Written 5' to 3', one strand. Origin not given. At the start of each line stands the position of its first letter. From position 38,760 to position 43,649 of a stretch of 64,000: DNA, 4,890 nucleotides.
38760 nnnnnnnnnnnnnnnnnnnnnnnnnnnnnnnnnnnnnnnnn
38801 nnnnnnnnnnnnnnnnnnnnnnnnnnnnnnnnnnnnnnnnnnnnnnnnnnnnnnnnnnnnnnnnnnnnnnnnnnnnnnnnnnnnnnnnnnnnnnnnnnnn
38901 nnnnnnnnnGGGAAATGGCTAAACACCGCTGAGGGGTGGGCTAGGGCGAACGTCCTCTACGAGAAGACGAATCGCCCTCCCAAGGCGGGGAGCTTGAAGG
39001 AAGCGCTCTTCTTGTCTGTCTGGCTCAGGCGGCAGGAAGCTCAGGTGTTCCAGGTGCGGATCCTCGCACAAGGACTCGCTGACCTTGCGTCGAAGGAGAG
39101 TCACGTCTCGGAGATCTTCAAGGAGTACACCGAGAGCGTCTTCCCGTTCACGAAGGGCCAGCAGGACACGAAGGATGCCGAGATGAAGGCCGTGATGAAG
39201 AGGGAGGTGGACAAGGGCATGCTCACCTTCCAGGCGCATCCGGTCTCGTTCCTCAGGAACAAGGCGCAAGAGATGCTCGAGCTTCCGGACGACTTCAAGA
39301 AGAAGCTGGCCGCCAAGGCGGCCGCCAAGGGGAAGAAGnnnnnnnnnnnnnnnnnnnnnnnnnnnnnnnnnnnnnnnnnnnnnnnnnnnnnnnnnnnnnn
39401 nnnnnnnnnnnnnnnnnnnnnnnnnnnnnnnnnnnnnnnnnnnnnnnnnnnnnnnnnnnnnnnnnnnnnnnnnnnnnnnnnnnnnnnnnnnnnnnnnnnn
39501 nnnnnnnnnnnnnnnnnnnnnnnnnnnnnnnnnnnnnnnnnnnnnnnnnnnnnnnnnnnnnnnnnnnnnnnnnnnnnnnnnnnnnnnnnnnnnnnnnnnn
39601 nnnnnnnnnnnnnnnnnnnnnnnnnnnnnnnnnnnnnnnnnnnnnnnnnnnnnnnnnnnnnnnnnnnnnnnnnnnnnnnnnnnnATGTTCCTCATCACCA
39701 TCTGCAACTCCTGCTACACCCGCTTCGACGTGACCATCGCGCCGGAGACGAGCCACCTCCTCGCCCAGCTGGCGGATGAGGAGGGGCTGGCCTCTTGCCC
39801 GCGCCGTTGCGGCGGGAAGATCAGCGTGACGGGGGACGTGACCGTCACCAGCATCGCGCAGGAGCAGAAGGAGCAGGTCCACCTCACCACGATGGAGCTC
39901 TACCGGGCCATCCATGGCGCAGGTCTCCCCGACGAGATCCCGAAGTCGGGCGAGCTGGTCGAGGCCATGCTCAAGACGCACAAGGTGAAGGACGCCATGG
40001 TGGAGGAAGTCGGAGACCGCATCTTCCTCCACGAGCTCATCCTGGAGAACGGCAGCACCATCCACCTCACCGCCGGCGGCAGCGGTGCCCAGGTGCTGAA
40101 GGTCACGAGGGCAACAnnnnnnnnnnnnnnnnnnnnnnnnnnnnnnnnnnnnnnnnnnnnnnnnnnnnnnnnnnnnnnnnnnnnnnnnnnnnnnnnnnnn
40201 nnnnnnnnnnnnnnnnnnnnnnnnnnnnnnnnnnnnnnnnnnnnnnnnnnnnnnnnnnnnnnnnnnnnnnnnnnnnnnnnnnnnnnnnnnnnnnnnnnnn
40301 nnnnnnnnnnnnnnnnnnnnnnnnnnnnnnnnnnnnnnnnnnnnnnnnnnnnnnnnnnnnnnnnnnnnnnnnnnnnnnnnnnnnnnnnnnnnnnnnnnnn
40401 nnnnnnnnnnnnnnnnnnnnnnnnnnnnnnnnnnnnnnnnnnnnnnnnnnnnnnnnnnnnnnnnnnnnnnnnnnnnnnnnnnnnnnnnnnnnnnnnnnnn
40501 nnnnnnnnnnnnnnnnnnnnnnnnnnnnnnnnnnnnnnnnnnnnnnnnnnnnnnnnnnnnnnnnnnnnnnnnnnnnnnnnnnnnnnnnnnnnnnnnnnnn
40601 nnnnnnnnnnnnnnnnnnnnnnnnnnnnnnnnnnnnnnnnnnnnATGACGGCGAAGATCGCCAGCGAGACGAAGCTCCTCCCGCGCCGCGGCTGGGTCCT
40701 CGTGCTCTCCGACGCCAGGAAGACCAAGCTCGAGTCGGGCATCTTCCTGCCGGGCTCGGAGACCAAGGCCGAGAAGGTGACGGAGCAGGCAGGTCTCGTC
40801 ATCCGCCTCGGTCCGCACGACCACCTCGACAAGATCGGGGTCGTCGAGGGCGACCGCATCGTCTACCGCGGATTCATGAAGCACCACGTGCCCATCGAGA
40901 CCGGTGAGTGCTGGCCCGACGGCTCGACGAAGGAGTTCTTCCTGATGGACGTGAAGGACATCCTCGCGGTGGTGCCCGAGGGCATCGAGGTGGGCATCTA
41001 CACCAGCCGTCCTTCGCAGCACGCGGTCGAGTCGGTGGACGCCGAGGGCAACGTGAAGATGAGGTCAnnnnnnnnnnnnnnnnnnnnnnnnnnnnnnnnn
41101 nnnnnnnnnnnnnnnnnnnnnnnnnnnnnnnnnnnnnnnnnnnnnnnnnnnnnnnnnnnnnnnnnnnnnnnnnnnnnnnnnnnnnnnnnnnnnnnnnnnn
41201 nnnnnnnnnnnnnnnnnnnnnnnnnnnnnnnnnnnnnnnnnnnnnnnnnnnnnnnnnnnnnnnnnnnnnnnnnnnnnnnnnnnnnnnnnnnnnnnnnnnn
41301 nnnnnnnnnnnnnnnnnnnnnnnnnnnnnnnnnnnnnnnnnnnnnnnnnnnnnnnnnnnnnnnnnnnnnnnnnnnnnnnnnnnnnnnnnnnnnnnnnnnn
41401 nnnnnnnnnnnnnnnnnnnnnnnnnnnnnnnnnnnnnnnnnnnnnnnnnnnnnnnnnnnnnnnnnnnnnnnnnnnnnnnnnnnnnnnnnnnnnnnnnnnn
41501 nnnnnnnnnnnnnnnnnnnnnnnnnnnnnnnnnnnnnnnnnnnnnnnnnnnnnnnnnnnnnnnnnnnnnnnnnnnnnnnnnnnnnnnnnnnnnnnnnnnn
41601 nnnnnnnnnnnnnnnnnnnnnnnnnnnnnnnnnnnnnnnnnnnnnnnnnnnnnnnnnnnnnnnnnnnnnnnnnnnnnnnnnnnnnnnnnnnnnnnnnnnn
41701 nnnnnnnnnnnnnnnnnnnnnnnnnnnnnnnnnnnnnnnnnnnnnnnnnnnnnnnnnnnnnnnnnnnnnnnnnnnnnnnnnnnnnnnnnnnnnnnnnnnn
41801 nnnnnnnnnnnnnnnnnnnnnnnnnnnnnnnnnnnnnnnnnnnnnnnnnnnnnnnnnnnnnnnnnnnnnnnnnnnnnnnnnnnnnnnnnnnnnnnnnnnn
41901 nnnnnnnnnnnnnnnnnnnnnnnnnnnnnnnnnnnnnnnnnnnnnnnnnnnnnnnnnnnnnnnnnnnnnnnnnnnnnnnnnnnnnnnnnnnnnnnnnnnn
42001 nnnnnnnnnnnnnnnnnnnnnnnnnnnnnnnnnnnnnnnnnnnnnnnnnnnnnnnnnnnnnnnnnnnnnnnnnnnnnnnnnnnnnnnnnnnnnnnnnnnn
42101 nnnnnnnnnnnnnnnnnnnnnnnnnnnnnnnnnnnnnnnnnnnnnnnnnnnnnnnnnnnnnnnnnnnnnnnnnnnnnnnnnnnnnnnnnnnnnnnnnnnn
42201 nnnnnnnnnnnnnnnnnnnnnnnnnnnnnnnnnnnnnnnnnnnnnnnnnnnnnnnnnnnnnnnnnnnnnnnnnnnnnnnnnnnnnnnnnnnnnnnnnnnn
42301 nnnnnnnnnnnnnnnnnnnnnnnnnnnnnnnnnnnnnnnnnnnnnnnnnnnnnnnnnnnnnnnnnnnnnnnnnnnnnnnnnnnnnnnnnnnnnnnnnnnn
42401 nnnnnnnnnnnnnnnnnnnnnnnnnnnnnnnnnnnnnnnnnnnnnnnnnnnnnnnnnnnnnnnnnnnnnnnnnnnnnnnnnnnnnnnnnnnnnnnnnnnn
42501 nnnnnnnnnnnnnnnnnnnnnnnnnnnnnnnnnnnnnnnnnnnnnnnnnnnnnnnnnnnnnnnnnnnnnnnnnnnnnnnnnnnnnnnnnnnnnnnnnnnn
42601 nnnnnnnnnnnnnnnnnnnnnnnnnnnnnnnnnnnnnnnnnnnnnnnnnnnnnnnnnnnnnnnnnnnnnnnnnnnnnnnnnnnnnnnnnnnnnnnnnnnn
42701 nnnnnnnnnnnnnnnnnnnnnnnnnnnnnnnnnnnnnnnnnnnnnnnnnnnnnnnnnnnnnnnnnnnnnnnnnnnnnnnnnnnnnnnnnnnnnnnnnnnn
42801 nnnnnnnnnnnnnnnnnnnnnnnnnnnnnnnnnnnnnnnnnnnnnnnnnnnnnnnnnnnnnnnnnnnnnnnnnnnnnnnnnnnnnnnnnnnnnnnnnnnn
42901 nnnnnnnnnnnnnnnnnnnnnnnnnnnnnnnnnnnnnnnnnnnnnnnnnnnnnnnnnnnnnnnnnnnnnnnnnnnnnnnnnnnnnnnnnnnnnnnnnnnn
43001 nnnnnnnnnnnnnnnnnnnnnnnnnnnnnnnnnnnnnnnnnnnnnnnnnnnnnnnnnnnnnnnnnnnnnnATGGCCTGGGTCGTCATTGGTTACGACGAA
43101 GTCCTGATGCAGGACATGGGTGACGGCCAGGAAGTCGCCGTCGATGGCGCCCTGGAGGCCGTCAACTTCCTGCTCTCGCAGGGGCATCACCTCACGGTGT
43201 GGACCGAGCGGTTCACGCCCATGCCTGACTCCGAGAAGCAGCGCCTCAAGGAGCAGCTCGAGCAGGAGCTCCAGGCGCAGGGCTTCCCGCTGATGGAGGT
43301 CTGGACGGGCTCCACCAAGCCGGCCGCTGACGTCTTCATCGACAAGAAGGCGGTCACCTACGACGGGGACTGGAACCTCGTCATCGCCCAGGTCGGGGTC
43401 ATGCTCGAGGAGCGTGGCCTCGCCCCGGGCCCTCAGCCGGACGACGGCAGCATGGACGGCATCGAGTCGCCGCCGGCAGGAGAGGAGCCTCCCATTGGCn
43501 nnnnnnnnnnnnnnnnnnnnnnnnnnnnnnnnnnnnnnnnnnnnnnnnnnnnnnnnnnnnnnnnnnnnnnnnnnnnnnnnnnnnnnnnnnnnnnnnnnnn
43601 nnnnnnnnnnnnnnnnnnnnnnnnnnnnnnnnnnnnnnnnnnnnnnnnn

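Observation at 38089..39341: Candidate lambda G/GT-style -1 programmed frameshift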

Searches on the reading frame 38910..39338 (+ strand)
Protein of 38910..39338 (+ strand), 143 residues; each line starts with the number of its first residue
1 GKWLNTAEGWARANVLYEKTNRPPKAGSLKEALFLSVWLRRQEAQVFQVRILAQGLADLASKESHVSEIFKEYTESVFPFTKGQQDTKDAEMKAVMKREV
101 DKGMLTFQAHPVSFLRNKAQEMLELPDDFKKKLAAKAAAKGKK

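Call 3: search_protein_families(library=phrogs, proteins=[window:38910-39338:+], max_evalue=0.01)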
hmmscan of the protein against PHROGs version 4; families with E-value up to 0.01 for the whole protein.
window:38910-39338:+ (143 aa): 0 families

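Call 4: search_protein_families(library=pfam, proteins=[window:38910-39338:+], max_evalue=0.01)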
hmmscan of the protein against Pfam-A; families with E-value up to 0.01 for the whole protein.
window:38910-39338:+ (143 aa): 0 families

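Call 29: find_homologous_proteins(query=window:38910-39338:+, max_evalue=0.001)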
Query seq(143 aa) (143 aa): 20 proteins with E <= 0.001 among 56 candidates.
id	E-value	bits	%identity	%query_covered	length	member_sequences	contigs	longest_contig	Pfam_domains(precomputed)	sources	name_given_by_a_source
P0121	3.6e-63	229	97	80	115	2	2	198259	-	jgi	jgi:hypothetical protein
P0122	3.5e-46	174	78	80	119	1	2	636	-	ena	-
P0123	9.5e-44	167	82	62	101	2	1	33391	-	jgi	-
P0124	3.4e-41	158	55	96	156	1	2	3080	-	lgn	-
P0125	2.0e-40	156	56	93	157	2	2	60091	-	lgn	-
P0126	7.7e-40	154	71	66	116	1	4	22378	-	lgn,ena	-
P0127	5.2e-38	148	55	99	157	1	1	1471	-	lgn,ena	-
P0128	3.7e-36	142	49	96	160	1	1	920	-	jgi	jgi:hypothetical protein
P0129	5.7e-35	138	51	98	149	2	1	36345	-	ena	-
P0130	3.2e-33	133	49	94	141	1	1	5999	-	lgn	-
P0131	2.0e-30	123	49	100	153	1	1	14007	-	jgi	jgi:uncharacterized protein YoaH (UPF0181 family)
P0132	2.9e-29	120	53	79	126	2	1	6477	-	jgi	jgi:hypothetical protein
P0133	4.7e-28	116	58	74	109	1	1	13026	-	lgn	-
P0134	1.6e-27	114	53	83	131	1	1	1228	-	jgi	jgi:hypothetical protein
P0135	5.4e-27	112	48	89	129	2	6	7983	-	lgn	-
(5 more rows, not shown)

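Call 36: search_solved_structures(query=A4, max_evalue=10)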
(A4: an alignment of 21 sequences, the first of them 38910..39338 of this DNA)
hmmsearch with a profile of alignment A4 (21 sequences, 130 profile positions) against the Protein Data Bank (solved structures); distinct sequences matched with E-value up to 10: 2.
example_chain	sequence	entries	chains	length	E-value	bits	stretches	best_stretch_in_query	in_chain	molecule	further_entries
3js6_A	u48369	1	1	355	0.074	16.7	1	30-111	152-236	Uncharacterized ParM protein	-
9had_A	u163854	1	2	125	1.8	12.2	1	59-116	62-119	Mite allergen Der f 21.0101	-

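Call 50: predict_structure(alignment_id=A4)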
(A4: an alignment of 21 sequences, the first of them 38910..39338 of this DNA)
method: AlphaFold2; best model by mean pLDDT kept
length: 143 residues; sequences in the alignment: 21
mean_pLDDT: 69.4   pTM: 0.42
mean pLDDT of the five models: 69.4, 62.8, 62.2, 61.8, 58.6
residues with pLDDT >= 90: 0; 70-90: 74; 50-70: 67; < 50: 2
segments of 3 or more residues with pLDDT < 50: none
pLDDT, mean of each block of 10 residues (from residue 1): 69 72 71 79 77 72 70 73 66 73 55 63 67 68 53
secondary structure, 60 per line:
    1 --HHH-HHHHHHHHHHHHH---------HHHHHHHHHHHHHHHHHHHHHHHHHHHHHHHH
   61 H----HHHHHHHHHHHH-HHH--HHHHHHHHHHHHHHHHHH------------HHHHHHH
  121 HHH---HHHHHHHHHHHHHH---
elements in order: H7-19 H29-61 H66-77 H84-101 H114-123 H127-140
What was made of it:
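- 38916..39341 (+): -1-frame extension ('T-like'): 141 codons read after the slip (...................) plus the TGA stop at 39339-39341, which overlaps the start of the next gene. The AF2 model is all-helical with pLDDT 69 (call 50).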

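Call 71: fold_search(model_id=the predicted structure, library=viral)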
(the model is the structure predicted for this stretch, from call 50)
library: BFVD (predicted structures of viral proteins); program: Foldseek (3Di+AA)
matches with E <= 10: 145; with E <= 0.001: 0
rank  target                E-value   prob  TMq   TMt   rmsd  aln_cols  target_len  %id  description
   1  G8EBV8                6.3e-01  0.23  0.27  0.15  15.7       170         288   10  (no name in the UniProt tables at hand)
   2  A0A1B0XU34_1          1.3e+00  0.20  0.29  0.05  18.8       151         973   16  (no name in the UniProt tables at hand)
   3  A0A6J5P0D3            1.5e+00  0.30  0.30  0.31   9.8       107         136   13  NTP pyrophosphohydrolase MazG, putative catalytic core [uncultured Caudovirales phage]
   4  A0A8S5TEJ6            1.7e+00  0.16  0.25  0.32  11.6        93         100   14  Uncharacterized protein [Siphoviridae sp. ct1yA16]
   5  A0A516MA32            2.1e+00  0.18  0.28  0.14  13.0        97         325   15  (no name in the UniProt tables at hand)
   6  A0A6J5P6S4            2.1e+00  0.11  0.23  0.25  14.6       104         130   18  Uncharacterized protein [uncultured Caudovirales phage]
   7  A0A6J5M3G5            2.1e+00  0.09  0.27  0.25  22.2       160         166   14  Small terminase protein [uncultured Caudovirales phage]
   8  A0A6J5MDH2            2.1e+00  0.06  0.17  0.19  15.6       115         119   13  Uncharacterized protein [uncultured Caudovirales phage]
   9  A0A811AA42            2.2e+00  0.07  0.21  0.09  21.5       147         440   11  (no name in the UniProt tables at hand)
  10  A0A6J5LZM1            2.3e+00  0.06  0.19  0.17  15.0       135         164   12  Uncharacterized protein [uncultured Caudovirales phage]
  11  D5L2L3                2.6e+00  0.07  0.21  0.15  19.6       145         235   16  Conserved hypothetical Mu-phage related protein [uncultured virus]
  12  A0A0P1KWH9            2.8e+00  0.23  0.28  0.33   6.2        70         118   16  Uncharacterized protein [Acinetobacter phage Loki]
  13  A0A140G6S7            2.8e+00  0.13  0.30  0.22  19.5       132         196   17  Uncharacterized protein [Arthrobacter phage Kitkat]
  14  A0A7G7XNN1            2.8e+00  0.10  0.23  0.19  21.4       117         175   12  P4 [Jujube associated badnavirus]
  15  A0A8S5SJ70            2.8e+00  0.10  0.30  0.18  29.0       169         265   14  Uncharacterized protein [Siphoviridae sp. ctvhu9]
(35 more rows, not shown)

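Call 86: search_protein_families(library=ncbifam, proteins=[window:38910-39338:+], max_evalue=0.1)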
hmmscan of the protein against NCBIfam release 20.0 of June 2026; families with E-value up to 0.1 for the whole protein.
window:38910-39338:+ (143 aa): 2 families
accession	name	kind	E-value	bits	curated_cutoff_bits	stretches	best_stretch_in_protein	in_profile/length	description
TIGR01370.1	TIGR01370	hypoth_equivalog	0.012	14.7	181.25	1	1-80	223-301/315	MJ1477/TM1410 family putative glycoside hydrolase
NF004160.0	PRK05627.1-3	equivalog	0.053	12.2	295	1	84-133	31-80/325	bifunctional riboflavin kinase/FAD synthetase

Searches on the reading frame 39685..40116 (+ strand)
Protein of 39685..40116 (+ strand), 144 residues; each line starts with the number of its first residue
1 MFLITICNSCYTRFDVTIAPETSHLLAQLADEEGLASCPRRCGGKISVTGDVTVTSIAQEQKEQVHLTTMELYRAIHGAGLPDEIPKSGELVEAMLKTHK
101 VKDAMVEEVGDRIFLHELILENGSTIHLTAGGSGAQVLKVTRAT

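Call 3: search_protein_families(library=phrogs, proteins=[window:39685-40116:+], max_evalue=0.01)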
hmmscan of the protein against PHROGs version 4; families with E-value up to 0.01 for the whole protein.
window:39685-40116:+ (144 aa): 0 families

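Call 4: search_protein_families(library=pfam, proteins=[window:39685-40116:+], max_evalue=0.01)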
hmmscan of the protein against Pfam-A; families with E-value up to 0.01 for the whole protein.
window:39685-40116:+ (144 aa): 0 families

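Call 85: search_solved_structures(query=window:39685-40116:+, max_evalue=1)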
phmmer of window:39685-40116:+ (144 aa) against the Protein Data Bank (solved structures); distinct sequences matched with E-value up to 1: 0.

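Call 86: search_protein_families(library=ncbifam, proteins=[window:39685-40116:+], max_evalue=0.1)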
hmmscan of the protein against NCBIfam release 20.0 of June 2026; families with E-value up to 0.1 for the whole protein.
window:39685-40116:+ (144 aa): 1 family
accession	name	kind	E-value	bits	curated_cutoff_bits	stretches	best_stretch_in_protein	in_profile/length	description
NF008727.0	PRK11730.1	equivalog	0.076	11.3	870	1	71-129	376-434/717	fatty acid oxidation complex subunit alpha FadB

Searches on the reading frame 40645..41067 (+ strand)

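Call 3: search_protein_families(library=phrogs, proteins=[window:40645-41067:+], max_evalue=0.01)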
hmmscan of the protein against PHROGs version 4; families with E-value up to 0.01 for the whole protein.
window:40645-41067:+ (141 aa): 1 family
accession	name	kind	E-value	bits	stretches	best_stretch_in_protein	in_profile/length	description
phrog_3188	-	other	3.3e-06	27.8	1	14-110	6-94/96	co-chaperonin GroES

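Call 4: search_protein_families(library=pfam, proteins=[window:40645-41067:+], max_evalue=0.01)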
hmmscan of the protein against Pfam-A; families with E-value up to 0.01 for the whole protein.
window:40645-41067:+ (141 aa): 1 family
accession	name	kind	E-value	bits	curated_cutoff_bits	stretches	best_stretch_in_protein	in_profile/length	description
PF00166.26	Cpn10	-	2.2e-09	37.7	21.1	1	16-110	7-93/93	Chaperonin 10 Kd subunit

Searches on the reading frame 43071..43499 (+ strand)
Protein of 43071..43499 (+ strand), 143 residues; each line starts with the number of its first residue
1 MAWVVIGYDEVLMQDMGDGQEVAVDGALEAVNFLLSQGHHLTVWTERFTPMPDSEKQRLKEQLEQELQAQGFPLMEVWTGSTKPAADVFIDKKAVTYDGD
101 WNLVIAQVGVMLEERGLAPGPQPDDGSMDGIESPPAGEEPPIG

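Call 58: search_protein_families(library=phrogs, proteins=[window:43071-43499:+], max_evalue=0.01)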
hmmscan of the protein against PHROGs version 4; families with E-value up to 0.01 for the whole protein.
window:43071-43499:+ (143 aa): 1 family
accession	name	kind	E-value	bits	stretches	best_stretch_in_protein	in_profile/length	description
phrog_1238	-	moron, auxiliary metabolic gene and host takeover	5.2e-08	33.7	1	21-102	43-126/155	phosphoheptose isomerase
